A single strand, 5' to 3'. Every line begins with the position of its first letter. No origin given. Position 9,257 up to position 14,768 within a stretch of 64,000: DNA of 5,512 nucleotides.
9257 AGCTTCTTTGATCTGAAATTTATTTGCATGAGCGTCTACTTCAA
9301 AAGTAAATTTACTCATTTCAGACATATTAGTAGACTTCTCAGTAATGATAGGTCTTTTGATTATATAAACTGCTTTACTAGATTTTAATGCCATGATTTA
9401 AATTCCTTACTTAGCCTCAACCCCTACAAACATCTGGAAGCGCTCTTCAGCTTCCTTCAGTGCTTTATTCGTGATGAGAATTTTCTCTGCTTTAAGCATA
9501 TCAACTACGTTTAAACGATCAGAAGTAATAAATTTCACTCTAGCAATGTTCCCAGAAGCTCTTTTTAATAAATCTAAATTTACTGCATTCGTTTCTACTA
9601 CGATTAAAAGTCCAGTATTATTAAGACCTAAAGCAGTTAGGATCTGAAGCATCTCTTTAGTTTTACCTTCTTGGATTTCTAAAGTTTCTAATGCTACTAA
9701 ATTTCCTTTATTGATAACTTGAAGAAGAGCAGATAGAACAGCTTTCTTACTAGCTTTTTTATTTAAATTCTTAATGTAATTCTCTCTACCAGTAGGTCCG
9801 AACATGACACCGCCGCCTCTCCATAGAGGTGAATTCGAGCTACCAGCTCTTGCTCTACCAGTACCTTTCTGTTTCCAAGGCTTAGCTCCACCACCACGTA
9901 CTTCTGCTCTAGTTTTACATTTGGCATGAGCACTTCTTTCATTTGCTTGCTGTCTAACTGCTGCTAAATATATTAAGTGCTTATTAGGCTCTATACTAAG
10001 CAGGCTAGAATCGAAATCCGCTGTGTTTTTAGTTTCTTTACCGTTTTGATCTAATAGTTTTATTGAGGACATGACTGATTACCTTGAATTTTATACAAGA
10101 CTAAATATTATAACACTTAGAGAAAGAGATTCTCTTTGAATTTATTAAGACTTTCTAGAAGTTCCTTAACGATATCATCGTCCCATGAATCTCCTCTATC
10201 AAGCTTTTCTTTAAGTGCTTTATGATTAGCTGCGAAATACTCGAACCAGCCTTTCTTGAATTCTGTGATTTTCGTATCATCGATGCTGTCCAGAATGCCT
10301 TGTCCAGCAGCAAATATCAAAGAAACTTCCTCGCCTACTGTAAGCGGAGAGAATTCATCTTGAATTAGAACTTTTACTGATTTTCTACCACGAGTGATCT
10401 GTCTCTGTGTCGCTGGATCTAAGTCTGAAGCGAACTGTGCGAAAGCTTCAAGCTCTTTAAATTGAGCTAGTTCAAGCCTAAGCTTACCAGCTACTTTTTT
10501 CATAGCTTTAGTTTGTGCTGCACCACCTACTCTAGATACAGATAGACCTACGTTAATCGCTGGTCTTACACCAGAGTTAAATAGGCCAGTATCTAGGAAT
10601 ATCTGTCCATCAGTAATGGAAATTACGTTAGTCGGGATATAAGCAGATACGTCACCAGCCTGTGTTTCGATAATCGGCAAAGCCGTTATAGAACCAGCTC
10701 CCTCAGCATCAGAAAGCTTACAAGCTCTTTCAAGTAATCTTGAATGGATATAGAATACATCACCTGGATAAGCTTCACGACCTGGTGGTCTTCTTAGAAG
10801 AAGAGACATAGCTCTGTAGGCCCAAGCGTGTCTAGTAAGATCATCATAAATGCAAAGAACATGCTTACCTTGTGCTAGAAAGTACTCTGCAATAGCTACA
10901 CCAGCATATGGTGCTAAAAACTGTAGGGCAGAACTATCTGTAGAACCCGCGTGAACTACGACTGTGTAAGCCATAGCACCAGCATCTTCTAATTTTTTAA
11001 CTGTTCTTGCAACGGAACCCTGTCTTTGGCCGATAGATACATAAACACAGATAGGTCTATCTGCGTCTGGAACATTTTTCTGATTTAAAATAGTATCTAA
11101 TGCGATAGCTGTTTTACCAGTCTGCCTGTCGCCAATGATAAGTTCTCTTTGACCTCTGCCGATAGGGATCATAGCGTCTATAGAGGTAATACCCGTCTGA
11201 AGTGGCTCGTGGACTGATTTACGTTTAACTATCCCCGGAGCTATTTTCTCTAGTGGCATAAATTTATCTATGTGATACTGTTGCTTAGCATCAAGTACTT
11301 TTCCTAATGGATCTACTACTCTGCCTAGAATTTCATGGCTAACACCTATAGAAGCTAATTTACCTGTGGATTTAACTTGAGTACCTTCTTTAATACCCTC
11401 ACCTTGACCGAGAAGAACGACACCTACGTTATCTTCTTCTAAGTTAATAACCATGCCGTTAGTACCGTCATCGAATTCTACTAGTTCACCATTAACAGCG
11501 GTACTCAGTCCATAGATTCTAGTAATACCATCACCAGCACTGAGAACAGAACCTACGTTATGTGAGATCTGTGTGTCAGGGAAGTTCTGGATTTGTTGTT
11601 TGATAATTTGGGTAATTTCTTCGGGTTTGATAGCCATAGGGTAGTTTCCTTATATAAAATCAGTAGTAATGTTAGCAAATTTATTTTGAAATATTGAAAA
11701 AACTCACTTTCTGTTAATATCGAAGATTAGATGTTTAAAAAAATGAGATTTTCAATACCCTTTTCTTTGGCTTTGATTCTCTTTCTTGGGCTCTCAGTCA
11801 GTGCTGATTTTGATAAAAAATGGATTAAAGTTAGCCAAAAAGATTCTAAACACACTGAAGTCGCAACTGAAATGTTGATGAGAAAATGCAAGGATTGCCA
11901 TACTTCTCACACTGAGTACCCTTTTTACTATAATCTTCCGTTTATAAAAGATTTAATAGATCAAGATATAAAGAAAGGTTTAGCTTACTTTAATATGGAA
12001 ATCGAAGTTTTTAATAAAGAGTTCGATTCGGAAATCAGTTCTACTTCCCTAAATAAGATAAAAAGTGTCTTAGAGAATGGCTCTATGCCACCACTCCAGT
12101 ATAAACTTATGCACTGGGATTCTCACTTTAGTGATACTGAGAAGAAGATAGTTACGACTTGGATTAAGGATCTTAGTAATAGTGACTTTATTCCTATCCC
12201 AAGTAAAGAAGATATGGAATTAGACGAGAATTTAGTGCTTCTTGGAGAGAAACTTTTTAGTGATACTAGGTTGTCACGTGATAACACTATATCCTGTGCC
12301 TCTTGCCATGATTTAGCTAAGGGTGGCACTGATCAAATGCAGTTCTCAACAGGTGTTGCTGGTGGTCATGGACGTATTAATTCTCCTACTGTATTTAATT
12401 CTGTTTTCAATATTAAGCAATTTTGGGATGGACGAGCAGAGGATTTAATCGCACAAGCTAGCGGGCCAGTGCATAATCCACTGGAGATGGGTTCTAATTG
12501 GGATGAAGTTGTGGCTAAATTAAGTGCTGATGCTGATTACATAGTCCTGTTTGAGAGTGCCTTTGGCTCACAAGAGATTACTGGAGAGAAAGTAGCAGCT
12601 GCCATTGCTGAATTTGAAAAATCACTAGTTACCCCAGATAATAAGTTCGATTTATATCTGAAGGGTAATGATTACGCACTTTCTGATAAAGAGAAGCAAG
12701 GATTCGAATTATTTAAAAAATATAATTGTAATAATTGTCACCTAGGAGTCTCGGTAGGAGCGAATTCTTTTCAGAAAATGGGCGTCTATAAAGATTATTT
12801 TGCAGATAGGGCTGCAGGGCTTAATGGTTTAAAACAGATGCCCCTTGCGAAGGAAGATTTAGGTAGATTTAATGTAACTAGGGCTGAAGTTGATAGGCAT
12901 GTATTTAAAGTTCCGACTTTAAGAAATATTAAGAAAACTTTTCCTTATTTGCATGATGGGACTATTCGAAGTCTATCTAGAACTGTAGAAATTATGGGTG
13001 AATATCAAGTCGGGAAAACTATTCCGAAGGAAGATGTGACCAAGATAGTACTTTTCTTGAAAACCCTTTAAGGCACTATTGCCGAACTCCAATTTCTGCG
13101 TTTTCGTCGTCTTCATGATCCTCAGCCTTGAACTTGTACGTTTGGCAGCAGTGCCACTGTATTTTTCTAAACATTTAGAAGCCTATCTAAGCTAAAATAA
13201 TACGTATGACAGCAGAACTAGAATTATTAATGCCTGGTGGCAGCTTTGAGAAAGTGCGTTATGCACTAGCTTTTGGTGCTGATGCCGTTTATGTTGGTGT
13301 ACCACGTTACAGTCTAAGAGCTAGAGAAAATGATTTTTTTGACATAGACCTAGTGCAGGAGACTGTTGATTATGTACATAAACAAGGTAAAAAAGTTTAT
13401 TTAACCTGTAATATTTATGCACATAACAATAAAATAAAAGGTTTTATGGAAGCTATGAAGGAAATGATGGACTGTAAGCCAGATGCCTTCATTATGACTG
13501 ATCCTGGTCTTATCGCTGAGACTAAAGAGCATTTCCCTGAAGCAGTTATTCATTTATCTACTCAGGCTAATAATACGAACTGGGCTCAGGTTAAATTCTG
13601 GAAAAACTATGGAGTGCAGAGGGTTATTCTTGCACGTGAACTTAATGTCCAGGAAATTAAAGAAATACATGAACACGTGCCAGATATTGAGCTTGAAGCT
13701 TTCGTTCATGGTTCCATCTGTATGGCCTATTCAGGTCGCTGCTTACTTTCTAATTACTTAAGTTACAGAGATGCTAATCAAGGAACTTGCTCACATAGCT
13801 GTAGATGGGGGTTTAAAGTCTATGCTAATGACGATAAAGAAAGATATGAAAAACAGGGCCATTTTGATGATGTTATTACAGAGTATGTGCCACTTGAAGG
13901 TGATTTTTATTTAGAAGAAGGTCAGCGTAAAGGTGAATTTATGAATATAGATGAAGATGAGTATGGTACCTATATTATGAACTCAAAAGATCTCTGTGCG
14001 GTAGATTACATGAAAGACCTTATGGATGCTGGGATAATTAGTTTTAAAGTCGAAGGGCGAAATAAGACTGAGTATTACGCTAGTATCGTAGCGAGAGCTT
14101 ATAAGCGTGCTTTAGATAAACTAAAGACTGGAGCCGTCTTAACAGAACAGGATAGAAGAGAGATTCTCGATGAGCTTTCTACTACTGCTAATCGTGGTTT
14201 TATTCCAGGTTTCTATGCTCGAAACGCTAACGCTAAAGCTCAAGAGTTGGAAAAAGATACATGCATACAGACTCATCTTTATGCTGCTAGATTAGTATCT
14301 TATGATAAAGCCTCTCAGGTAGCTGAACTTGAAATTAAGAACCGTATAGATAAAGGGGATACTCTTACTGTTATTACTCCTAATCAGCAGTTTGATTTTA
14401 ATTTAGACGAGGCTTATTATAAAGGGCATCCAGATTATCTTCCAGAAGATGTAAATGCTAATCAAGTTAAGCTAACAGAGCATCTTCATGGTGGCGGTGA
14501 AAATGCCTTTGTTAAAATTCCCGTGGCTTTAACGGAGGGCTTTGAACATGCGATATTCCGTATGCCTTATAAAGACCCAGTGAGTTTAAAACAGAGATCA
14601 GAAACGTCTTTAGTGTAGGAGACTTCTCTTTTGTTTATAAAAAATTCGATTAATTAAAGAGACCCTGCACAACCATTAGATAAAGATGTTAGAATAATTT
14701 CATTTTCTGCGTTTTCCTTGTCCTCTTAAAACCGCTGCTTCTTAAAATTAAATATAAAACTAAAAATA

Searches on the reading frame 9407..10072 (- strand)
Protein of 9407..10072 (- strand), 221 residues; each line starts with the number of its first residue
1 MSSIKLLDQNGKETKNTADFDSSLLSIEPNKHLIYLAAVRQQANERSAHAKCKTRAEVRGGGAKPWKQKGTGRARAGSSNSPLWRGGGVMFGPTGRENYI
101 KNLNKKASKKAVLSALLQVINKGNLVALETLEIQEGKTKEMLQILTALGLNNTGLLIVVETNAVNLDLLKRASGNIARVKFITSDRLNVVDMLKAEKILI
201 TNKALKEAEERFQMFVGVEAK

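Call 80: search_protein_families(library=pfam, proteins=[window:9407-10072:-], max_evalue=0.001)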
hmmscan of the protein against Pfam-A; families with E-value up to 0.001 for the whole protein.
window:9407-10072:- (221 aa): 1 family
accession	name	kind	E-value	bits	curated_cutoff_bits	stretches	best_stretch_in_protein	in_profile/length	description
PF00573.27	Ribosomal_L4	-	3.2e-57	193.7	25.8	1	22-211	5-190/190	Ribosomal protein L4/L1 family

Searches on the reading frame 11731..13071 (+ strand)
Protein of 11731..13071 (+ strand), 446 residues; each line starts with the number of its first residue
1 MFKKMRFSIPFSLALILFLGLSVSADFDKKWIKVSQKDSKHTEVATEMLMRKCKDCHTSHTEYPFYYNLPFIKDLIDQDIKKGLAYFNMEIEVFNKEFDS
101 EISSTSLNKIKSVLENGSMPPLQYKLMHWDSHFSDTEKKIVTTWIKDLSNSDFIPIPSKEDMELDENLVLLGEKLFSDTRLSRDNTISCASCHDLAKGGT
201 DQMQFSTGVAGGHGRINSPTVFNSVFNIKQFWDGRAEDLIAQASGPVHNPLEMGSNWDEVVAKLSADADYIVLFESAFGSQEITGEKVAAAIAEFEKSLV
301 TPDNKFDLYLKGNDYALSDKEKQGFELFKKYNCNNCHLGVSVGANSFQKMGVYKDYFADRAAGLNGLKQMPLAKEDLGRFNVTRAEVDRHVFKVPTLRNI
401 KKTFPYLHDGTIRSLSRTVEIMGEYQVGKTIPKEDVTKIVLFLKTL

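Call 63: search_protein_families(library=pfam, proteins=[window:11731-13071:+], max_evalue=0.001)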
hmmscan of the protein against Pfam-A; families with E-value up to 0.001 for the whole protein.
window:11731-13071:+ (446 aa): 6 families
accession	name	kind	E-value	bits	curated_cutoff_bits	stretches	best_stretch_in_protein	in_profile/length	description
PF03150.19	CCP_MauG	-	3.2e-54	184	25.6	1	168-314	3-148/149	Di-haem cytochrome c peroxidase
PF14376.11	Haem_bd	-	2.2e-27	96.1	27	1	34-146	24-132/133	Haem-binding domain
PF13442.11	Cytochrome_CBB3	-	2.6e-07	31.3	27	0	322-371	4-49/68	Cytochrome C oxidase, cbb3-type, subunit III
PF00034.26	Cytochrom_C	-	2.1e-05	26.2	21.3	0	172-203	4-26/90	Cytochrome c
PF14522.11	Cytochrome_C7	-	4.2e-05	23.7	24.8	0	47-60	10-51/67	Cytochrome c7 and related cytochrome c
PF14537.11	Cytochrom_c3_2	-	0.00093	20.1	25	0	40-63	47-70/79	Cytochrome c3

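Call 85: find_encoding_contigs(protein=window:11731-13071:+, flank=800, max_places=10)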
Protein window:11731-13071:+ (446 aa): 22 contigs read that carry it; 9 places shown.
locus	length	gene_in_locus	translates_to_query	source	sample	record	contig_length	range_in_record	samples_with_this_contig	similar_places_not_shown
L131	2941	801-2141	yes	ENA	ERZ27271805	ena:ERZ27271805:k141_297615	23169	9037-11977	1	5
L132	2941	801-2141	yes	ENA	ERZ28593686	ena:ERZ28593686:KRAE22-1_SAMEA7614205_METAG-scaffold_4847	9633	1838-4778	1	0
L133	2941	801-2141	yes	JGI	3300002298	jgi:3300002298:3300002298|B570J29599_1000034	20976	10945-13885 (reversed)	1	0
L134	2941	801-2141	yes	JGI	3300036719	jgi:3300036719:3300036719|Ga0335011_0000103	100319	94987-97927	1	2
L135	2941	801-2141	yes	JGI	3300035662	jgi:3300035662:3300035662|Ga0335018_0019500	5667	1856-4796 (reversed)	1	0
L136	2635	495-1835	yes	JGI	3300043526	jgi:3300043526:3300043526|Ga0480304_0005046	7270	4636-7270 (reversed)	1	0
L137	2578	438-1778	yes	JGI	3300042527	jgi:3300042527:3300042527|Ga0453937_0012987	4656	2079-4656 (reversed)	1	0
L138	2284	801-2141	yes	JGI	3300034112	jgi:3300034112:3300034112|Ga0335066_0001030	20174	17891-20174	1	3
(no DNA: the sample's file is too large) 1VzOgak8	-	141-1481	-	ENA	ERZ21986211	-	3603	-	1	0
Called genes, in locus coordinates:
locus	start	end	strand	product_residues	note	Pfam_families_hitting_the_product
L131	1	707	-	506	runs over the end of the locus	PF02874:ATP-synt_ab_N, PF00006:ATP-synt_ab, PF00306:ATP-synt_ab_C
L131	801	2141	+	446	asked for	PF14376:Haem_bd, PF13442:Cytochrome_CBB3 (faint), PF03150:CCP_MauG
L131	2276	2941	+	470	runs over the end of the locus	PF01136:Peptidase_U32, PF16325:Peptidase_U32_C (weak)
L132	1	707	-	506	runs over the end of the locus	PF02874:ATP-synt_ab_N, PF00006:ATP-synt_ab, PF00306:ATP-synt_ab_C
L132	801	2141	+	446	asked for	PF14376:Haem_bd, PF13442:Cytochrome_CBB3 (faint), PF03150:CCP_MauG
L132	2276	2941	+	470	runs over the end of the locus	PF01136:Peptidase_U32, PF16325:Peptidase_U32_C (weak)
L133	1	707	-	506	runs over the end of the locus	PF02874:ATP-synt_ab_N, PF00006:ATP-synt_ab, PF00306:ATP-synt_ab_C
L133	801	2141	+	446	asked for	PF14376:Haem_bd, PF13442:Cytochrome_CBB3 (faint), PF03150:CCP_MauG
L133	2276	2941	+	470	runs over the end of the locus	-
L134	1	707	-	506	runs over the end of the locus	PF02874:ATP-synt_ab_N, PF00006:ATP-synt_ab, PF00306:ATP-synt_ab_C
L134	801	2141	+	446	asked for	PF14376:Haem_bd, PF13442:Cytochrome_CBB3 (faint), PF03150:CCP_MauG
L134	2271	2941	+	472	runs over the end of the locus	PF01136:Peptidase_U32, PF16325:Peptidase_U32_C (weak)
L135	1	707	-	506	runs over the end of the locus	PF02874:ATP-synt_ab_N, PF00006:ATP-synt_ab, PF00306:ATP-synt_ab_C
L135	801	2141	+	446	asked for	PF14376:Haem_bd, PF13442:Cytochrome_CBB3 (faint), PF03150:CCP_MauG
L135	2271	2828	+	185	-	PF01136:Peptidase_U32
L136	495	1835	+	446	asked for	PF14376:Haem_bd, PF13442:Cytochrome_CBB3 (faint), PF03150:CCP_MauG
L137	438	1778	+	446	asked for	PF14376:Haem_bd, PF13442:Cytochrome_CBB3 (faint), PF03150:CCP_MauG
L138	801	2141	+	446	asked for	PF14376:Haem_bd, PF13442:Cytochrome_CBB3 (faint), PF03150:CCP_MauG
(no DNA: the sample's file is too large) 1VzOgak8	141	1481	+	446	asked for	PF14376:Haem_bd, PF13442:Cytochrome_CBB3 (faint), PF03150:CCP_MauG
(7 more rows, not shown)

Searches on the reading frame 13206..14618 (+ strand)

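Call 63: search_protein_families(library=pfam, proteins=[window:13206-14618:+], max_evalue=0.001)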
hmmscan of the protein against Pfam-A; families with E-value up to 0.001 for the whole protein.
window:13206-14618:+ (470 aa): 2 families
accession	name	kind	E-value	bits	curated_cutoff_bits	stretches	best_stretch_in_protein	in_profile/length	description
PF01136.24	Peptidase_U32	-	5.9e-83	278.1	22.4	1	79-341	3-231/233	Peptidase family U32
PF16325.11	Peptidase_U32_C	-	3.2e-07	30.8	28.2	1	356-404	2-51/83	Peptidase family U32 C-terminal domain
